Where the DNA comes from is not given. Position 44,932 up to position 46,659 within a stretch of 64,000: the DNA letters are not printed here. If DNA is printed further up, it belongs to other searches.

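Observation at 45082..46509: Large membrane-anchored coiled-coil protein with tandem peptide and DNA repeats; a paralogue lies 13 kb away beside a recombinase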

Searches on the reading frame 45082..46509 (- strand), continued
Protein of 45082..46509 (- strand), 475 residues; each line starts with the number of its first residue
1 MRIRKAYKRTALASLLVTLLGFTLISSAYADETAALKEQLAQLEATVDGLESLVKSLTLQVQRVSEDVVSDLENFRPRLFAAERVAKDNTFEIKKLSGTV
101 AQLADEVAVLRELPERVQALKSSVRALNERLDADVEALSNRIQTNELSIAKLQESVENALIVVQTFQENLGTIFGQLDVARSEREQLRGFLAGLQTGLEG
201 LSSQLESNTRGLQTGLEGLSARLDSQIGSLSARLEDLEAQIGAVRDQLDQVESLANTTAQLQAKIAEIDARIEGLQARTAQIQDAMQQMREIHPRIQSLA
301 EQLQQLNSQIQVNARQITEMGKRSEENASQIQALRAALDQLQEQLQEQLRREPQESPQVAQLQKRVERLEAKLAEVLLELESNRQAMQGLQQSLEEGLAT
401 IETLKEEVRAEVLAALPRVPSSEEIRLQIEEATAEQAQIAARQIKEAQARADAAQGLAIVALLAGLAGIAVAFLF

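Call 92: search_protein_families(library=pfam, proteins=[P0112, P0113, P0158, P0218, P0213, P0099, P0127, P0143], max_evalue=0.00001)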
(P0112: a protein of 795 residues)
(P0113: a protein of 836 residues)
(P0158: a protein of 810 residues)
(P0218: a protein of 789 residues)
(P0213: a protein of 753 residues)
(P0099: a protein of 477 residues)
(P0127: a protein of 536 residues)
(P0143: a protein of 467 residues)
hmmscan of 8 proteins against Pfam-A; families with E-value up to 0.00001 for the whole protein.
P0112 (795 aa): 39 families (the best 25 are shown)
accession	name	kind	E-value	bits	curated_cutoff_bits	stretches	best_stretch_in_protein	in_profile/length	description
PF04513.17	Baculo_PEP_C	-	3.4e-19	69.7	38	0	343-444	15-118/140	Baculovirus polyhedron envelope protein, PEP, C terminus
PF07889.17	DUF1664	-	1.2e-13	51.6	34.6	0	534-615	37-116/124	Protein of unknown function (DUF1664)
PF23991.1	DUF7310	-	5.6e-13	49.6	40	0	372-447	3-80/83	Coiled-coil region of unknown function (DUF7310)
PF10498.14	IFT57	-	3.7e-12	46.3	40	0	347-435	232-320/360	Intra-flagellar transport protein 57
PF08614.16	ATG16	-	2e-11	44.9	33.7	0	400-488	77-164/200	Autophagy protein 16 (ATG16)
PF25450.1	Rab11-FIP3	-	2.9e-11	44.2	31.9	0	391-468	40-118/125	Rab11-FIP3-like domain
PF16326.10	ABC_tran_CTD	-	1.1e-10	42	32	0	558-612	4-60/69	ABC transporter C-terminal domain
PF12795.12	MscS_porin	-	9.4e-10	38.9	34.4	0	323-469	56-200/238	Mechanosensitive ion channel porin domain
PF10473.14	CENP-F_leu_zip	-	1.4e-09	38.5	34.5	0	473-575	29-132/140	Leucine-rich repeats of kinetochore protein Cenp-F/LEK1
PF06160.17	EzrA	-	2.9e-09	36.2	39.6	0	353-470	308-424/557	Septation ring formation regulator, EzrA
PF01519.22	DUF16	-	3.7e-09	37.4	40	0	261-331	37-103/104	Protein of unknown function DUF16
PF14362.11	DUF4407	-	3.7e-09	36.7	31.3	0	289-460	123-251/297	Domain of unknown function (DUF4407)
PF05531.17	NPV_P10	-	1e-08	35.9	29.8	0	538-585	11-58/75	Nucleopolyhedrovirus P10 protein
PF19111.5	DUF5798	-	1.7e-08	35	27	0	388-442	13-67/89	Family of unknown function (DUF5798)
PF15905.10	HMMR_N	-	2.1e-08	34.4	30.1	0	340-486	177-319/330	Hyaluronan mediated motility receptor N-terminal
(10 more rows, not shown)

P0113 (836 aa): 26 families (the best 25 are shown)
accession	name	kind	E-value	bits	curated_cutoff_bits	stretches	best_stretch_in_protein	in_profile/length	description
PF04513.17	Baculo_PEP_C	-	1.6e-17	64.3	38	0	689-785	23-121/140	Baculovirus polyhedron envelope protein, PEP, C terminus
PF07889.17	DUF1664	-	3.8e-12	46.8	34.6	0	511-593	42-122/124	Protein of unknown function (DUF1664)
PF08614.16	ATG16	-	1.8e-11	45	33.7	0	568-716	18-178/200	Autophagy protein 16 (ATG16)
PF10046.14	BLOC1_2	-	2.2e-11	44.4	33.4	0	664-719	26-81/96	Biogenesis of lysosome-related organelles complex-1 subunit 2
PF05531.17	NPV_P10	-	1.6e-10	41.7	29.8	0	319-371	8-61/75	Nucleopolyhedrovirus P10 protein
PF08702.15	Fib_alpha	-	3.6e-10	40.6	29.9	0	677-783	26-129/143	Fibrinogen alpha/beta chain family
PF00261.25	Tropomyosin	-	5.3e-10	39.6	38.6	0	472-591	14-137/242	Tropomyosin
PF23991.1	DUF7310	-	6.5e-10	39.8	40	0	505-568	2-68/83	Coiled-coil region of unknown function (DUF7310)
PF19220.6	Rod_CreS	-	1.4e-09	37.9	100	0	613-789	11-186/359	Crescentin, rod domain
PF13166.12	AAA_13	-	2.2e-09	37.1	36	0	564-756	271-462/713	AAA domain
PF05377.16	FlaC_arch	-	2.8e-09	37.7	27.8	0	538-579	1-42/55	Flagella accessory protein C (FlaC)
PF15905.10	HMMR_N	-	3.8e-08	33.6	30.1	0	268-416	163-318/330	Hyaluronan mediated motility receptor N-terminal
PF16326.10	ABC_tran_CTD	-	8.5e-08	32.7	32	0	538-591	9-60/69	ABC transporter C-terminal domain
PF01519.22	DUF16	-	2.7e-07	31.5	40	0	708-783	32-103/104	Protein of unknown function DUF16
PF06103.16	DUF948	-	3.1e-07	30.9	37.2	0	266-334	20-87/89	Bacterial protein of unknown function (DUF948)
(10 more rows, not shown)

P0158 (810 aa): 25 families
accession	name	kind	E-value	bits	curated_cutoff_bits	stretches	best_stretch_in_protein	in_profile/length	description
PF04513.17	Baculo_PEP_C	-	7e-20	71.9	38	1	581-676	34-128/140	Baculovirus polyhedron envelope protein, PEP, C terminus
PF05531.17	NPV_P10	-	6e-13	49.5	29.8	0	346-395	7-59/75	Nucleopolyhedrovirus P10 protein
PF07889.17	DUF1664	-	4.9e-12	46.4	34.6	0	301-384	37-121/124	Protein of unknown function (DUF1664)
PF06103.16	DUF948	-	6.7e-11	42.7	37.2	0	644-705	22-86/89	Bacterial protein of unknown function (DUF948)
PF10046.14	BLOC1_2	-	4.2e-10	40.3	33.4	0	421-474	30-86/96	Biogenesis of lysosome-related organelles complex-1 subunit 2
PF06009.19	Laminin_II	-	1.6e-09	38.4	33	0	259-340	20-100/138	Laminin Domain II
PF13166.12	AAA_13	-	3.8e-09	36.2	36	0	357-535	283-455/713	AAA domain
PF23991.1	DUF7310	-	5.1e-09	36.9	40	0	257-322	18-82/83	Coiled-coil region of unknown function (DUF7310)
PF05377.16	FlaC_arch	-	1.9e-08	35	27.8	0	291-323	7-39/55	Flagella accessory protein C (FlaC)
PF00092.34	VWA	-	2.8e-08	34.6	23.8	1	50-174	1-119/174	von Willebrand factor type A domain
PF04108.17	ATG17_like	-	7.8e-08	32.6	43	0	570-770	115-291/355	Autophagy protein ATG17-like domain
PF14712.11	Snapin_Pallidin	-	1.1e-07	32.6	29.6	0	575-660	10-88/89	Snapin/Pallidin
PF01442.23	Apolipoprotein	-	1.4e-07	31.9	90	0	535-698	12-172/190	Apolipoprotein A1/A4/E domain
PF10779.14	XhlA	-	1.8e-07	31.7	34.7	0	260-305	1-46/67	Haemolysin XhlA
PF00038.26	Filament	-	2e-07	31.4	40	0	411-509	189-287/313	Intermediate filament protein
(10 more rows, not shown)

P0218 (789 aa): 8 families
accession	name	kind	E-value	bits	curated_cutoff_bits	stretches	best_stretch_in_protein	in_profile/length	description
PF07889.17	DUF1664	-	1.4e-13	51.4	34.6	0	594-674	41-121/124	Protein of unknown function (DUF1664)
PF04513.17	Baculo_PEP_C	-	2.4e-10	41.1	38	0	525-619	32-117/140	Baculovirus polyhedron envelope protein, PEP, C terminus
PF01544.23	CorA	-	1.4e-08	34.8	27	1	504-639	87-219/292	CorA-like Mg2+ transporter protein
PF08702.15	Fib_alpha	-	2.4e-07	31.5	29.9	0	567-653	32-122/143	Fibrinogen alpha/beta chain family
PF07926.17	TPR_MLP1_2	-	5.1e-07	30.2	36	0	595-700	5-110/129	TPR/MLP1/MLP2-like protein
PF05531.17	NPV_P10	-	1e-06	29.5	29.8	0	570-618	11-59/75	Nucleopolyhedrovirus P10 protein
PF13851.11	GAS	-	7.5e-06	25.9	32.3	0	304-470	30-190/200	Growth-arrest specific micro-tubule binding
PF00092.34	VWA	-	7.9e-06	26.6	23.8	0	49-175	1-128/174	von Willebrand factor type A domain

P0213 (753 aa): 6 families
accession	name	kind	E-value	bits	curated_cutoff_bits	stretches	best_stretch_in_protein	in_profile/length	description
PF05531.17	NPV_P10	-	8.7e-10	39.4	29.8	0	679-728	11-60/75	Nucleopolyhedrovirus P10 protein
PF00395.25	SLH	-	3.8e-09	36.8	20.8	1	22-64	2-44/44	S-layer homology domain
PF07889.17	DUF1664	-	1.1e-08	35.6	34.6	0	232-292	63-122/124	Protein of unknown function (DUF1664)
PF23991.1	DUF7310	-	3.2e-08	34.4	40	0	561-606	27-72/83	Coiled-coil region of unknown function (DUF7310)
PF04513.17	Baculo_PEP_C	-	1.2e-07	32.3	38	0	229-336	25-131/140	Baculovirus polyhedron envelope protein, PEP, C terminus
PF08702.15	Fib_alpha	-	2.6e-07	31.4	29.9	0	504-607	28-131/143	Fibrinogen alpha/beta chain family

P0099 (477 aa): 2 families
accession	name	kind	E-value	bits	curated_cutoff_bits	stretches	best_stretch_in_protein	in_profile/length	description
PF07889.17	DUF1664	-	2.6e-08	34.4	34.6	0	46-128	38-120/124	Protein of unknown function (DUF1664)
PF04513.17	Baculo_PEP_C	-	2.2e-06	28.2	38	0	222-294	28-98/140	Baculovirus polyhedron envelope protein, PEP, C terminus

P0127 (536 aa): 39 families (the best 25 are shown)
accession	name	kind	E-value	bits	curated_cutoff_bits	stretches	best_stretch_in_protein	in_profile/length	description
PF08614.16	ATG16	-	8.7e-17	62.4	33.7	0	180-278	74-172/200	Autophagy protein 16 (ATG16)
PF04102.17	SlyX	-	2.2e-16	60.7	30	0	101-155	1-55/67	SlyX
PF23991.1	DUF7310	-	1.2e-14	54.9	40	0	269-330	1-62/83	Coiled-coil region of unknown function (DUF7310)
PF05377.16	FlaC_arch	-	2.3e-13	50.7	27.8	0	181-218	1-38/55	Flagella accessory protein C (FlaC)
PF16888.10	YwqH-like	-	4.1e-13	50.1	33.7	0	130-167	2-39/123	YwqH-like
PF07889.17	DUF1664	-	7.9e-13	49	34.6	0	183-270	37-121/124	Protein of unknown function (DUF1664)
PF19220.6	Rod_CreS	-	1.6e-12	47.6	100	1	190-366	9-179/359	Crescentin, rod domain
PF04728.18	LPP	-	4.1e-12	46.7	29.1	0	133-162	2-31/53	Lipoprotein leucine-zipper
PF04513.17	Baculo_PEP_C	-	4.7e-12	46.6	38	0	185-279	28-121/140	Baculovirus polyhedron envelope protein, PEP, C terminus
PF10473.14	CENP-F_leu_zip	-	1.7e-11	44.8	34.5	0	203-266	54-117/140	Leucine-rich repeats of kinetochore protein Cenp-F/LEK1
PF05531.17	NPV_P10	-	7.4e-11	42.8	29.8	0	97-144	12-62/75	Nucleopolyhedrovirus P10 protein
PF10805.13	DUF2730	-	1.9e-10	41.2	24.9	0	323-382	37-91/102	Protein of unknown function (DUF2730)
PF07902.16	Gp58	-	3.3e-10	39.3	34.5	0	180-300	212-329/594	gp58-like protein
PF25014.1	NET2A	-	5.4e-10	39.9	33.1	0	102-211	124-233/235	NET2A-like domain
PF25450.1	Rab11-FIP3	-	7.3e-10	39.7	31.9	0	173-233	54-114/125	Rab11-FIP3-like domain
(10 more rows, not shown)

P0143 (467 aa): 0 families

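Call 96: list_cluster_members(proteins=[P0213, P0112, P0158, P0113, P0218, P0099, P0114, P0149, P0143, P0096])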
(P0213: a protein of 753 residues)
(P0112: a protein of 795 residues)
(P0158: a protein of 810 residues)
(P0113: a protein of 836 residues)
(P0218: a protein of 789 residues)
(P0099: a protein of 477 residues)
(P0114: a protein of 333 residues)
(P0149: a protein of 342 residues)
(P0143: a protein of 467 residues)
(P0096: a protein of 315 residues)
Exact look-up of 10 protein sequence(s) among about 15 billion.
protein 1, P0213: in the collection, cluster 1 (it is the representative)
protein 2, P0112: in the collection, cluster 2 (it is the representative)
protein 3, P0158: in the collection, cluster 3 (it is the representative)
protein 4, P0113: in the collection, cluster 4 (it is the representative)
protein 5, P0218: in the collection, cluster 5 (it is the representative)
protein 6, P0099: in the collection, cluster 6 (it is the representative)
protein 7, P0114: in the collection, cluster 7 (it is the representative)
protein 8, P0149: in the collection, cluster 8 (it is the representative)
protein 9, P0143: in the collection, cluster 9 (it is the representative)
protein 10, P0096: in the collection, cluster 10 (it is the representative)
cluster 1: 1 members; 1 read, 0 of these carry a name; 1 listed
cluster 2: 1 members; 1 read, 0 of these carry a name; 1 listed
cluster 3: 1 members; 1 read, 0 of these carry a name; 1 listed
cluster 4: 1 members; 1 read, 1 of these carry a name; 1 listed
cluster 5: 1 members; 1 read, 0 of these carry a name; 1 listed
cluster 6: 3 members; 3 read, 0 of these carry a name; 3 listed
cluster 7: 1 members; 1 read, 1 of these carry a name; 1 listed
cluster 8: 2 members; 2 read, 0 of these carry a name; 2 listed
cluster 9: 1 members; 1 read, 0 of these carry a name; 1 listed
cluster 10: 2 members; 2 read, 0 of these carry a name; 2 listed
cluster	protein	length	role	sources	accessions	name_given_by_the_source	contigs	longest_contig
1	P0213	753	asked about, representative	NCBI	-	-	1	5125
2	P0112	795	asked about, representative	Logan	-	-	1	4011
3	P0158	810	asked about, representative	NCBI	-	-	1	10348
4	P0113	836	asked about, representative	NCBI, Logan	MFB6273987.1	MAG: VWA domain-containing protein [Salinibacter sp.]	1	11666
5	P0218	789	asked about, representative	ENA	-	-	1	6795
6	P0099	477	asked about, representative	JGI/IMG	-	-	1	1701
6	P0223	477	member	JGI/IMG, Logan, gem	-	-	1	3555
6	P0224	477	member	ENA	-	-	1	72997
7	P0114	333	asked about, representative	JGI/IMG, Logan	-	chromosome segregation ATPase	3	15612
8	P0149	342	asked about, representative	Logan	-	-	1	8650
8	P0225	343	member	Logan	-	-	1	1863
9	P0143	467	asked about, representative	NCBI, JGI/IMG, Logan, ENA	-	-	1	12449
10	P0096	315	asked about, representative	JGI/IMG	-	-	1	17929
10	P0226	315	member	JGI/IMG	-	-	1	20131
